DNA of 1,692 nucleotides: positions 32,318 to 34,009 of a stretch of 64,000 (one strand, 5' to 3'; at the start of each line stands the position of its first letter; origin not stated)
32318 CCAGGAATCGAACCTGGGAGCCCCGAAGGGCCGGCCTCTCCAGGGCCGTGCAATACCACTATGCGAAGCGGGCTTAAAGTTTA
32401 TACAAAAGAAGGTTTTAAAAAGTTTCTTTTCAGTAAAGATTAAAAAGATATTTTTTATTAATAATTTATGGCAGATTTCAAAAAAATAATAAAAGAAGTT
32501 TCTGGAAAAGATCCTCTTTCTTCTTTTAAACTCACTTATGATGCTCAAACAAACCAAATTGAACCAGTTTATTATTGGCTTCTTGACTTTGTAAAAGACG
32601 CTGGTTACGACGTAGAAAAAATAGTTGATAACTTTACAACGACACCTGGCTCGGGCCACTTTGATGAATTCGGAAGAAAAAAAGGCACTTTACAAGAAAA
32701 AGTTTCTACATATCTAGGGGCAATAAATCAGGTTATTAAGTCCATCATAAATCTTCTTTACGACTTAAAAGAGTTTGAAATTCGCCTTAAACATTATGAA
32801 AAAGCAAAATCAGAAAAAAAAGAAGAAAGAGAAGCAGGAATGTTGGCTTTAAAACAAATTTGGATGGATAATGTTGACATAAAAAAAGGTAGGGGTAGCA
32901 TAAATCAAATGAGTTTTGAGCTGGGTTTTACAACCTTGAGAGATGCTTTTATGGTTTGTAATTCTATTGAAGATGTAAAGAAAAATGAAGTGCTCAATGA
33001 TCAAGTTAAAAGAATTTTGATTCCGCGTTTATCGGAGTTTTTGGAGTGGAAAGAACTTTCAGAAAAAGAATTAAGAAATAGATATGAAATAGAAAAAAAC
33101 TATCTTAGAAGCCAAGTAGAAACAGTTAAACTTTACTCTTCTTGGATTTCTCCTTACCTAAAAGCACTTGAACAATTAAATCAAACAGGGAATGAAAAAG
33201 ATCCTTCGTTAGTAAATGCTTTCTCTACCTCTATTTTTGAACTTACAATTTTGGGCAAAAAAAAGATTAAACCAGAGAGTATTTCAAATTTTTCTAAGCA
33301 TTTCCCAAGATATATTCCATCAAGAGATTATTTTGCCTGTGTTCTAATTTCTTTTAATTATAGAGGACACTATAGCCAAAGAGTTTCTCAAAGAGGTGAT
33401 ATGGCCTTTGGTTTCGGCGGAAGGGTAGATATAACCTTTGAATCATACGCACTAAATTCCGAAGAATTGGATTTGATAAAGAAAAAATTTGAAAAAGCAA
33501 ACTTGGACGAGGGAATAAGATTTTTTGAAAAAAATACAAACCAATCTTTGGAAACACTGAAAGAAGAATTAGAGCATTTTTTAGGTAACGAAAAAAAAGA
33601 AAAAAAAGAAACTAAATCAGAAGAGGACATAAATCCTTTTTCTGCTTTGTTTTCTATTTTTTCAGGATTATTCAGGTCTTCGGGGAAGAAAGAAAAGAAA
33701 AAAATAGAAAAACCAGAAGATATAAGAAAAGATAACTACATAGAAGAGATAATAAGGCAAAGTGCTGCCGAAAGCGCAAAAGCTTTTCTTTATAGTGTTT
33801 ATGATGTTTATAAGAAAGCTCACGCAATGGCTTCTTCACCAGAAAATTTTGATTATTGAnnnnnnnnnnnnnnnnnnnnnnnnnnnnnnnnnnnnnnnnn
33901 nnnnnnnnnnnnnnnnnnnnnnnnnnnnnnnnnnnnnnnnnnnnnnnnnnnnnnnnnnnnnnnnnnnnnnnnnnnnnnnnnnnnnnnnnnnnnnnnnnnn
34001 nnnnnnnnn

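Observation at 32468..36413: Three-gene operon of unknown function directly after tRNA-Ser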

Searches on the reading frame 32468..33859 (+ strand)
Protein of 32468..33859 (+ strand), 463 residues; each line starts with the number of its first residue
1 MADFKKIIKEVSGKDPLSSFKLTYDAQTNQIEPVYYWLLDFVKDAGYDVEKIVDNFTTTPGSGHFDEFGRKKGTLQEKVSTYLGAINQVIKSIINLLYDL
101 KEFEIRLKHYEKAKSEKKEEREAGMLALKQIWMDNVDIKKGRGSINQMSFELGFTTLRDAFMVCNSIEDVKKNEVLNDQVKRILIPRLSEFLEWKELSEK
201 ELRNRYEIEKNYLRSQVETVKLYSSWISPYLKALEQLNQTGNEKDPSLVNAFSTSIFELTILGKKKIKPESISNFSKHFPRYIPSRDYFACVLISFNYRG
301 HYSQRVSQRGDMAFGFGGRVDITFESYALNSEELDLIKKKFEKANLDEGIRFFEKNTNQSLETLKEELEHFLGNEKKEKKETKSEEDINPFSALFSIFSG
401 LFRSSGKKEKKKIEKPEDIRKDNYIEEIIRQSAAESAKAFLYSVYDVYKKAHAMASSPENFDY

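Call 4: search_protein_families(library=pfam, proteins=[window:32468-33859:+], max_evalue=1)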
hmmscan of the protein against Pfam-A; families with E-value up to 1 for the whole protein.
window:32468-33859:+ (463 aa): 1 family
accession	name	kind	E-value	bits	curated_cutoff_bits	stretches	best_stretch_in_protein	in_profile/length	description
PF16239.10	DUF4898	-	0.045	14.3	25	1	264-299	16-50/82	Domain of unknown function (DUF4898)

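Call 5: search_protein_families(library=ncbifam, proteins=[window:32468-33859:+], max_evalue=1)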
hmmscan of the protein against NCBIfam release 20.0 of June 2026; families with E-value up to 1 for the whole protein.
window:32468-33859:+ (463 aa): 3 families
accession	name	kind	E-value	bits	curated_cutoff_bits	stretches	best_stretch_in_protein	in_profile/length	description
TIGR01586.1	yopT_cys_prot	domain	0.1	12.6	52.95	0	348-457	34-141/199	YopT-type cysteine protease domain-containing protein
TIGR03187.1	DGQHR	domain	0.19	11.5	58.85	1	355-412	197-255/276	DGQHR domain-containing protein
NF009642.0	PRK13169.1-3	equivalog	0.34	11.4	142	0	73-134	12-76/112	DNA replication initiation control protein YabA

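Call 7: find_homologous_proteins(query=window:32468-33859:+)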
Query window:32468-33859:+ (463 aa): 1413 proteins with E <= 0.001 among 8000 candidates; the best 120 are listed.
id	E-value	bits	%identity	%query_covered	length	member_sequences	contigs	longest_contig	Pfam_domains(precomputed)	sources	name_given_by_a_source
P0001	0.0e+0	1018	100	100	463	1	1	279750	-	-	-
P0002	8.4e-271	916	88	100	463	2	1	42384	-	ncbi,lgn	ncbi:MAG: hypothetical protein QXG18_00435 [Candidatus Pacearchaeota archaeon]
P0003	6.1e-263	890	88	100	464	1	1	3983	-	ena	-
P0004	1.3e-254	863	83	100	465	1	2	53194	-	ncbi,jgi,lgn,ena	-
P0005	1.2e-193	662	65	96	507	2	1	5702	-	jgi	jgi:hypothetical protein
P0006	6.3e-191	653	64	99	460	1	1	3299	-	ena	-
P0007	1.5e-190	652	62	100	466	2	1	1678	-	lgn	-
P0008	4.9e-190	650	62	100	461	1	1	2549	-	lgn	-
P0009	2.6e-187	641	64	97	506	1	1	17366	-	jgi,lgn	-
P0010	4.7e-187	640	62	100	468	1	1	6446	-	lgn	-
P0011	2.1e-186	638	63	97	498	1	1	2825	-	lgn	-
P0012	3.1e-185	634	63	98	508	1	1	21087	-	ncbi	-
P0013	5.5e-181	620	61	98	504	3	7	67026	-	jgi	jgi:hypothetical protein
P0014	7.1e-173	594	62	95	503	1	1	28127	-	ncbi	-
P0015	4.1e-170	585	57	97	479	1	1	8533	-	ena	-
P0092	6.4e-152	525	52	99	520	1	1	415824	-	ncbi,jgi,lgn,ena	ncbi:MAG: hypothetical protein WC548_01840 [Candidatus Pacearchaeota archaeon]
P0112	2.1e-149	516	51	100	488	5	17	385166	-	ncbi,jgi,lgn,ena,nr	ncbi:hypothetical protein HOA55_02710 [archaeon]|jgi:hypothetical protein|nr:hypothetical protein [a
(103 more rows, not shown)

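Call 10: find_encoding_contigs(protein=P0112, flank=8000, max_places=3)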
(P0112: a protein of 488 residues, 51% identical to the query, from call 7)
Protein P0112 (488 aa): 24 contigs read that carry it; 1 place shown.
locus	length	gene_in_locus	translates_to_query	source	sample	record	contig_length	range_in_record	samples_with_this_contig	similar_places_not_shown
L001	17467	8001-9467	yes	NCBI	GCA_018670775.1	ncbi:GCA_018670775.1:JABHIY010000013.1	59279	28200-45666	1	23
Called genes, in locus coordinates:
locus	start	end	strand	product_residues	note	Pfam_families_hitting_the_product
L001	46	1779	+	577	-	PF06418:CTP_synth_N, PF00117:GATase, PF07722:Peptidase_C26 (weak)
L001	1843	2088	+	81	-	-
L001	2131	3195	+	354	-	-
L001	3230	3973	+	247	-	PF02754:CCG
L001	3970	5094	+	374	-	PF01565:FAD_binding_4, PF02913:FAD-oxidase_C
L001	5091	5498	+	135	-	PF13183:Fer4_8, PF12838:Fer4_7 (weak), PF13534:Fer4_17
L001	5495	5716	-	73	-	-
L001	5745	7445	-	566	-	PF00749:tRNA-synt_1c, PF03950:tRNA-synt_1c_C, PF20974:tRNA-synt_1c_C2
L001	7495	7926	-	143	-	-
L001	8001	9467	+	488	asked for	-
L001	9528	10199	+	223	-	-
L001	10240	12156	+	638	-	PF01261:AP_endonuc_2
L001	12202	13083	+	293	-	PF01909:NTP_transf_2 (weak), PF18765:Polbeta (weak)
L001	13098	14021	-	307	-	-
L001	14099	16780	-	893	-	PF01326:PPDK_N, PF00391:PEP-utilizers, PF02896:PEP-utilizers_C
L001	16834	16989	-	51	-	-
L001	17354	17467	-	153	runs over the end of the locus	-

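Call 11: find_encoding_contigs(protein=P0092, flank=8000, max_places=2)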
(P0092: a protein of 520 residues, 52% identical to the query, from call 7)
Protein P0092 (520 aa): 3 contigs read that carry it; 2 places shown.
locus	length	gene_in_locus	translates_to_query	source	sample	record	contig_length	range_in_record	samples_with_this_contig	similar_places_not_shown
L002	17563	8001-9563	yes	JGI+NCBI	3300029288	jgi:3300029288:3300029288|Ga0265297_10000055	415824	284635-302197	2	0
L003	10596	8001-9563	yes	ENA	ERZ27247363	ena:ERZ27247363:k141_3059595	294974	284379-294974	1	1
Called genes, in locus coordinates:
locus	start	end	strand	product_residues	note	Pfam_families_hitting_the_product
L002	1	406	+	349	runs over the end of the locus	-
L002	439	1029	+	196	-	PF00300:His_Phos_1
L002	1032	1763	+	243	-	PF02754:CCG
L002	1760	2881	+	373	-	PF01565:FAD_binding_4, PF02913:FAD-oxidase_C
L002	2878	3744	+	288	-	PF03690:MYG1_exonuc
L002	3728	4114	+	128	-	-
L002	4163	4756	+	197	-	PF01936:NYN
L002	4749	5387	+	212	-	PF01966:HD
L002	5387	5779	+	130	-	PF13237:Fer4_10 (weak), PF00037:Fer4 (faint), PF13183:Fer4_8, PF13534:Fer4_17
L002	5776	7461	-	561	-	PF00749:tRNA-synt_1c, PF03950:tRNA-synt_1c_C, PF20974:tRNA-synt_1c_C2 (weak)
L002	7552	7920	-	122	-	-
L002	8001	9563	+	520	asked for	-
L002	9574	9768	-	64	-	-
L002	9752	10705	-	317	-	-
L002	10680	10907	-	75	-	-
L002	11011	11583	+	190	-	-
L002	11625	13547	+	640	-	PF01261:AP_endonuc_2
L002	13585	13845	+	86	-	-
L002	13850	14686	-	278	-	PF00350:Dynamin_N (faint), PF00009:GTP_EFTU (faint), PF03193:RsgA_GTPase (weak), PF01926:MMR_HSR1, PF02421:FeoB_N (weak)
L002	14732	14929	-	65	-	-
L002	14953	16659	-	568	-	-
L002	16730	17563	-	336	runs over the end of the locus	-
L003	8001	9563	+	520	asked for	-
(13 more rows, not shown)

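Call 16: search_solved_structures(query=A1, max_evalue=10)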
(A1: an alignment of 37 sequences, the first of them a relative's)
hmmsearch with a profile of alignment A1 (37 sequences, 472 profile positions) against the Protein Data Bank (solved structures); distinct sequences matched with E-value up to 10: 7.
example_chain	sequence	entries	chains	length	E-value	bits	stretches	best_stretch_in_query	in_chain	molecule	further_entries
6ghz_B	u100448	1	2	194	0.32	12.8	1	412-450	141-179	Endo-type membrane-bound lytic murein transglycosylase A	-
6ghy_B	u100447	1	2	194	0.69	11.7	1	412-449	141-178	Endo-type membrane-bound lytic murein transglycosylase A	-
6gi3_B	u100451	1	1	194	0.69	11.7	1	412-449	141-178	Endo-type membrane-bound lytic murein transglycosylase A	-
2y8p_A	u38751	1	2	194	0.69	11.7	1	412-449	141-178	ENDO-TYPE MEMBRANE-BOUND LYTIC MUREIN TRANSGLYCOSYLASE A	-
6gi4_B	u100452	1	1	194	0.69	11.7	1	412-449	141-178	Endo-type membrane-bound lytic murein transglycosylase A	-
3t36_A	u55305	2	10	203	0.79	11.5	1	412-449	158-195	Endo-type membrane-bound lytic murein transglycosylase A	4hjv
4hjy_A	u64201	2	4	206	0.8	11.5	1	412-449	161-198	Endo-type membrane-bound lytic murein transglycosylase A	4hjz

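Call 19: find_related_loci(query=A1, collection=genome_contigs, flank=10000)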
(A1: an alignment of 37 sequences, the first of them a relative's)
Query A1 (463 aa) in genome_contigs; peptide patterns used: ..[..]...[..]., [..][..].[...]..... (x = any residue, [..] = any of these).
406 stretches matched a pattern; 342 encode a relative of the query (tblastn E <= 1e-3); the best 80 are kept; 80 distinct loci.
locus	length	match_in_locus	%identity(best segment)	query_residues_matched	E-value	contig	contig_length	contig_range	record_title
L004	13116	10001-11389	88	1-463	0e+0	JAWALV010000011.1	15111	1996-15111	MAG: Candidatus Pacearchaeota archaeon isolate SRBZ-1_202007_bins_96 SRBZ-1_202007_bins_96_scaffold_11, whole genome sho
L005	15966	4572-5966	83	1-463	0e+0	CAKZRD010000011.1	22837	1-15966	MAG TPA_asm: uncultured archaeon isolate SRR5214706_bin.42_CONCOCT_v1.1_MAG genome assembly, contig: ERZ1744544.1210, wh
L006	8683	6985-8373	73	6-462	0e+0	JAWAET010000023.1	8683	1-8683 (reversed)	MAG: Candidatus Pacearchaeota archaeon isolate QQ_201907_bins_161 QQ_201907_bins_161_scaffold_23, whole genome shotgun s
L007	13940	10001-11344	63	8-461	0e+0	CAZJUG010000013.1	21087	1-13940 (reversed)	MAG TPA_asm: Candidatus Woesearchaeota archaeon isolate binchicken_co27_484 genome assembly, contig: NODE_4434_length_21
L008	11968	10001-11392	58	8-462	3e-175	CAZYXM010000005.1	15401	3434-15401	MAG TPA_asm: Candidatus Woesearchaeota archaeon isolate SRP104257_co1_64 genome assembly, contig: NODE_2438_length_15401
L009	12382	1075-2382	62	23-462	5e-170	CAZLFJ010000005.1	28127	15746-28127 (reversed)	MAG TPA_asm: Candidatus Woesearchaeota archaeon isolate SRP263991_co7_908 genome assembly, contig: NODE_2329_length_2812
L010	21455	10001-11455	53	1-458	2e-164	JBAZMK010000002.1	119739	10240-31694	MAG: Candidatus Pacearchaeota archaeon isolate SO_2017_LW4_40 scaffold_483_c1_LW137-91_2017, whole genome shotgun sequen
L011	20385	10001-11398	55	1-462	3e-163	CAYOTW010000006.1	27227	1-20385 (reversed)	MAG TPA_asm: Candidatus Woesearchaeota archaeon isolate SRP332253_co1_15 genome assembly, contig: NODE_2603_length_27227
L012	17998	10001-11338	58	17-462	5e-163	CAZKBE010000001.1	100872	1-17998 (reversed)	MAG TPA_asm: Candidatus Woesearchaeota archaeon isolate SRP272421_co4_444 genome assembly, contig: NODE_204_length_10087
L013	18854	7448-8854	52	1-462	9e-162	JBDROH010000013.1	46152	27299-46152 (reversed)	MAG: archaeon isolate MEGAHIT-group-1.942 k141_8302845, whole genome shotgun sequence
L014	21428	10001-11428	53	1-458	9e-162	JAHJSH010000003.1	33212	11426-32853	MAG: Nanoarchaeota archaeon isolate OS_PC_MetaG.mb.194 OS_PC_MetaG.mb.194_k141_145920, whole genome shotgun sequence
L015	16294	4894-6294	55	2-462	1e-161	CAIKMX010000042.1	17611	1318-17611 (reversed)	uncultured archaeon isolate AlinenLipids_bin-4003 genome assembly, contig: bin-4003:42/70, whole genome shotgun sequence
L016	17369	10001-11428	53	1-461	2e-160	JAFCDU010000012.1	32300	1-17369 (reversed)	Candidatus Pacearchaeota archaeon isolate Meg22_1012_Bin_115 Meg22_1012_Bin_115_scaffold_17836, whole genome shotgun seq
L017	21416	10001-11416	53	1-462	2e-159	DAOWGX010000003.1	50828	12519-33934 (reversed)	MAG TPA_asm: Nanoarchaeota archaeon isolate CSMAG_2002 CSMAG_2002_k141_4859456_length_50828_cov_11.5588, whole genome sh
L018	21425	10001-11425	52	1-462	6e-158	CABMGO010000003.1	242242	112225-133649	uncultured archaeon isolate LFW-170_1 genome assembly, contig: LFW1701_3, whole genome shotgun sequence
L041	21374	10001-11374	52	16-457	1e-149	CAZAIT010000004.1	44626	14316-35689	MAG TPA_asm: Candidatus Woesearchaeota archaeon isolate binchicken_co181_108 genome assembly, contig: NODE_948_length_44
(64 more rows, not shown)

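Call 24: predict_structure(alignment_id=A1)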
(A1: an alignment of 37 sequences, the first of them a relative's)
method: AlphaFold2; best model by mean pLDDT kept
length: 463 residues; sequences in the alignment: 37
mean_pLDDT: 73.5   pTM: 0.49
mean pLDDT of the five models: 73.5, 72.5, 70.3, 68.6, 67.2
residues with pLDDT >= 90: 51; 70-90: 268; 50-70: 74; < 50: 70
segments of 3 or more residues with pLDDT < 50: 303-313, 349-352, 374-411, 454-463
pLDDT, mean of each block of 10 residues (from residue 1): 77 85 77 82 87 65 55 73 82 87 89 88 89 87 82 78 86 83 88 90 89 83 71 57 60 70 89 79 86 87 47 59 91 85 59 52 68 44 30 40 30 71 86 90 85 47 42
secondary structure, 60 per line:
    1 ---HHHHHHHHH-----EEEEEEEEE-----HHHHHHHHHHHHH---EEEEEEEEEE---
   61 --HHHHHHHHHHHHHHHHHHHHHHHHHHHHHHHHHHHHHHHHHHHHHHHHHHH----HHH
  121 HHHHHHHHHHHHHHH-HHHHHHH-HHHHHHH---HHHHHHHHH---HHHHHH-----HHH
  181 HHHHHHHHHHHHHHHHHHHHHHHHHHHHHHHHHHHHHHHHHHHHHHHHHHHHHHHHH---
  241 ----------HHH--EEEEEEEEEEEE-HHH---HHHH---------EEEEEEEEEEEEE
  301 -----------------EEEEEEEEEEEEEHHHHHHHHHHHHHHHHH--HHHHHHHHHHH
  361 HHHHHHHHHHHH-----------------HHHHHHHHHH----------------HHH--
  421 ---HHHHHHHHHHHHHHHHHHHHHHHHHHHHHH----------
elements in order: H4-12 E18-26 H32-44 E48-57 H63-113 H118-135 H137-143 H145-151 H155-163 H167-172 H178-237 E256-267 H275-278 E288-300 E318-330 H331-347 H350-372 H390-399 H424-453

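Call 26: search_protein_representatives(alignment_id=A1)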
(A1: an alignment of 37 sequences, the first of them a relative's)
Query: 37 sequences, 472 profile positions. Proteins with E-value up to 0.001 (for the whole library): 762; up to 1e-10: 549; up to 1e-30: 279. The best 150 are listed.
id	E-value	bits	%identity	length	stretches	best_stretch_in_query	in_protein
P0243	2.8e-206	702.2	-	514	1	6-470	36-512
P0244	4.0e-202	688.5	-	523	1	5-469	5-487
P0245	1.2e-164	564.9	-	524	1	11-465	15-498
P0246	9.3e-161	552.1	-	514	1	17-467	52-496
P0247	7.4e-157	539.2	-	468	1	4-469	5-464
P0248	3.3e-155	533.8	-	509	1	4-469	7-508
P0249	7.7e-147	506.2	-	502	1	1-464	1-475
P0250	2.9e-144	497.7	-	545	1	23-469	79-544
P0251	4.3e-144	497.1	-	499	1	25-457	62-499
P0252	6.5e-144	496.5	-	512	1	19-461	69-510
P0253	1.8e-134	465.4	-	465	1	3-461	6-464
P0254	1.9e-134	465.3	-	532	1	18-462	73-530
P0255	3.9e-133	461.0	-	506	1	3-469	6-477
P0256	1.9e-131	455.4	-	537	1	17-462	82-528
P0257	6.2e-131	453.7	-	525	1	1-469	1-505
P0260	1.1e-128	446.4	-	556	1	19-457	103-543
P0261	2.1e-128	445.4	-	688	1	21-466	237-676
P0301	2.5e-82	293.5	-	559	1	16-462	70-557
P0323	8.5e-63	229.1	-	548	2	17-378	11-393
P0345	1.3e-54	202.0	-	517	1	28-418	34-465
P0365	5.4e-50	186.8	-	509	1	17-405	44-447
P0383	1.6e-47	178.7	-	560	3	14-188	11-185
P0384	1.8e-47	178.5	-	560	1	21-455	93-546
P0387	5.0e-47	177.1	-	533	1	22-460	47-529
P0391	8.4e-47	176.3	-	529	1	10-390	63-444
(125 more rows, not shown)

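Call 27: fold_search(model_id=the predicted structure, library=pdb)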
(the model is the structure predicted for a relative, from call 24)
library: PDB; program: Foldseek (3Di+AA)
matches with E <= 10: 615; with E <= 0.001: 0
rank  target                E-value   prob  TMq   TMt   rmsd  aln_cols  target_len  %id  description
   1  8zar_C                8.4e-03  0.47  0.16  0.20  24.8       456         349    8  EmrAB-TolC MFS-type tripartite multidrug efflux pump FA (released 2025-04-30)
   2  4tko                  1.5e-02  0.35  0.14  0.18  23.1       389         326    9  Structure of the periplasmic adaptor protein EmrA (released 2014-07-09)
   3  8zal_B                2.4e-02  0.35  0.16  0.19  20.8       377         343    8  EmrAB-TolC MFS-type tripartite multidrug efflux pump EA (released 2025-04-30)
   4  4tql_B                7.5e-02  0.30  0.11  0.20  37.9       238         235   14  Computationally designed three helix bundle (released 2014-10-15)
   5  6qhd_A                7.5e-02  0.20  0.14  0.12  33.4       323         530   10  Lysine acetylated and tyrosine phosphorylated STAT3 in a complex with DNA (released 2019-06-19)
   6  4tql_A                1.0e-01  0.30  0.12  0.21  40.7       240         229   13  Computationally designed three helix bundle (released 2014-10-15)
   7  6qhd_B                1.2e-01  0.16  0.14  0.12  33.4       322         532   10  Lysine acetylated and tyrosine phosphorylated STAT3 in a complex with DNA (released 2019-06-19)
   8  2elb                  1.8e-01  0.09  0.11  0.14  37.3       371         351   10  Crystal Structure of the BAR-PH domain of human APPL1 (released 2007-05-29)
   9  5bun_A                1.9e-01  0.11  0.15  0.16  33.3       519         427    8  Crystal structure of an antigenic outer membrane protein ST50 from Salmonella Typhi (released 2015-12-23)
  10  5xg2                  2.0e-01  0.38  0.12  0.22  19.8       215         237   12  Crystal structure of a coiled-coil segment (residues 345-468 and 694-814) of Pyrococcus yayanosii Smc (released 2017-06-07)
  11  3g6b_A                2.3e-01  0.57  0.18  0.32  16.2       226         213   11  Crystal structure of a Soluble Chemoreceptor from Thermotoga maritima Asn217Ile mutant (released 2009-07-28)
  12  7uw5_A                2.3e-01  0.33  0.12  0.09  30.6       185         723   15  EcMscK G924S mutant in a closed conformation (released 2022-11-23)
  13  6ixf_B                2.4e-01  0.20  0.10  0.19  24.0       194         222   17  Crystal structure of SeMet apo SH3BP5 (P41) (released 2019-03-20)
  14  1bg1_A                2.4e-01  0.14  0.14  0.12  33.0       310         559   12  TRANSCRIPTION FACTOR STAT3B/DNA COMPLEX (released 1999-01-13)
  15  9mvz_D                2.4e-01  0.14  0.15  0.08  24.2       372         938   10  Tripartite complex of MmpL5-S5-AcpM from Mycolicibacterium smegmatis (released 2025-07-30)
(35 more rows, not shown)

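Call 28: search_protein_families(library=pfam, proteins=[P0261, P0383, P0345, P0365, P0384, P0391, P0301, P0260, P0323, P0387], max_evalue=0.1)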
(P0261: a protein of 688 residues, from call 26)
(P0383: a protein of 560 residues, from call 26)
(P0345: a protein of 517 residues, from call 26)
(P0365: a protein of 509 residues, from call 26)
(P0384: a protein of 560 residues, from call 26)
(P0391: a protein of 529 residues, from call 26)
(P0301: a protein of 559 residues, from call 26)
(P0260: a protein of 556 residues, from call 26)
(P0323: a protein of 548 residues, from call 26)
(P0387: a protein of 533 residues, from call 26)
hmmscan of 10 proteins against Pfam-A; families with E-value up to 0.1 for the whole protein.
P0261 (688 aa): 0 families

P0383 (560 aa): 0 families

P0345 (517 aa): 1 family
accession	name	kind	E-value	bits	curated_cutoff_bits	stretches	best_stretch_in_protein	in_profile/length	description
PF04675.19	DNA_ligase_A_N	-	0.015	15.9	24.6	1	405-486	82-155/174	DNA ligase N terminus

P0365 (509 aa): 1 family
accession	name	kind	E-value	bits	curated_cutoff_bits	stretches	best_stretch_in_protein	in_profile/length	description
PF00293.34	NUDIX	-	0.076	13.5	21.1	0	197-247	33-88/134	NUDIX domain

P0384 (560 aa): 0 families

P0391 (529 aa): 0 families

P0301 (559 aa): 1 family
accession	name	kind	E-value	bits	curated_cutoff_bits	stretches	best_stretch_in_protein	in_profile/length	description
PF17939.6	TetR_C_30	-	0.037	14.8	26.3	0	82-121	53-92/115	Tetracyclin repressor-like, C-terminal domain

P0260 (556 aa): 1 family
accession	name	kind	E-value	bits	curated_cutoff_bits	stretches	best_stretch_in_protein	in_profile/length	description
PF15039.11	DUF4530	-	0.034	14.7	28.1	1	452-484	75-107/113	Domain of unknown function (DUF4530)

P0323 (548 aa): 1 family
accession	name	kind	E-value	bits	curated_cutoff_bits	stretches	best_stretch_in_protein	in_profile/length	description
PF09851.14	SHOCT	-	0.027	14.6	27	1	171-184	5-18/28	Short C-terminal domain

P0387 (533 aa): 0 families

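Call 29: search_protein_families(library=phrogs, proteins=[window:32468-33859:+], max_evalue=0.1)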
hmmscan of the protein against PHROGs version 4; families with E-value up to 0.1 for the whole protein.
window:32468-33859:+ (463 aa): 0 families

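Call 30: search_protein_families(library=padloc, proteins=[window:32468-33859:+], max_evalue=0.1)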
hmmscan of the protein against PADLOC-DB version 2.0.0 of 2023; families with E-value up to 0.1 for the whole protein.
window:32468-33859:+ (463 aa): 0 families
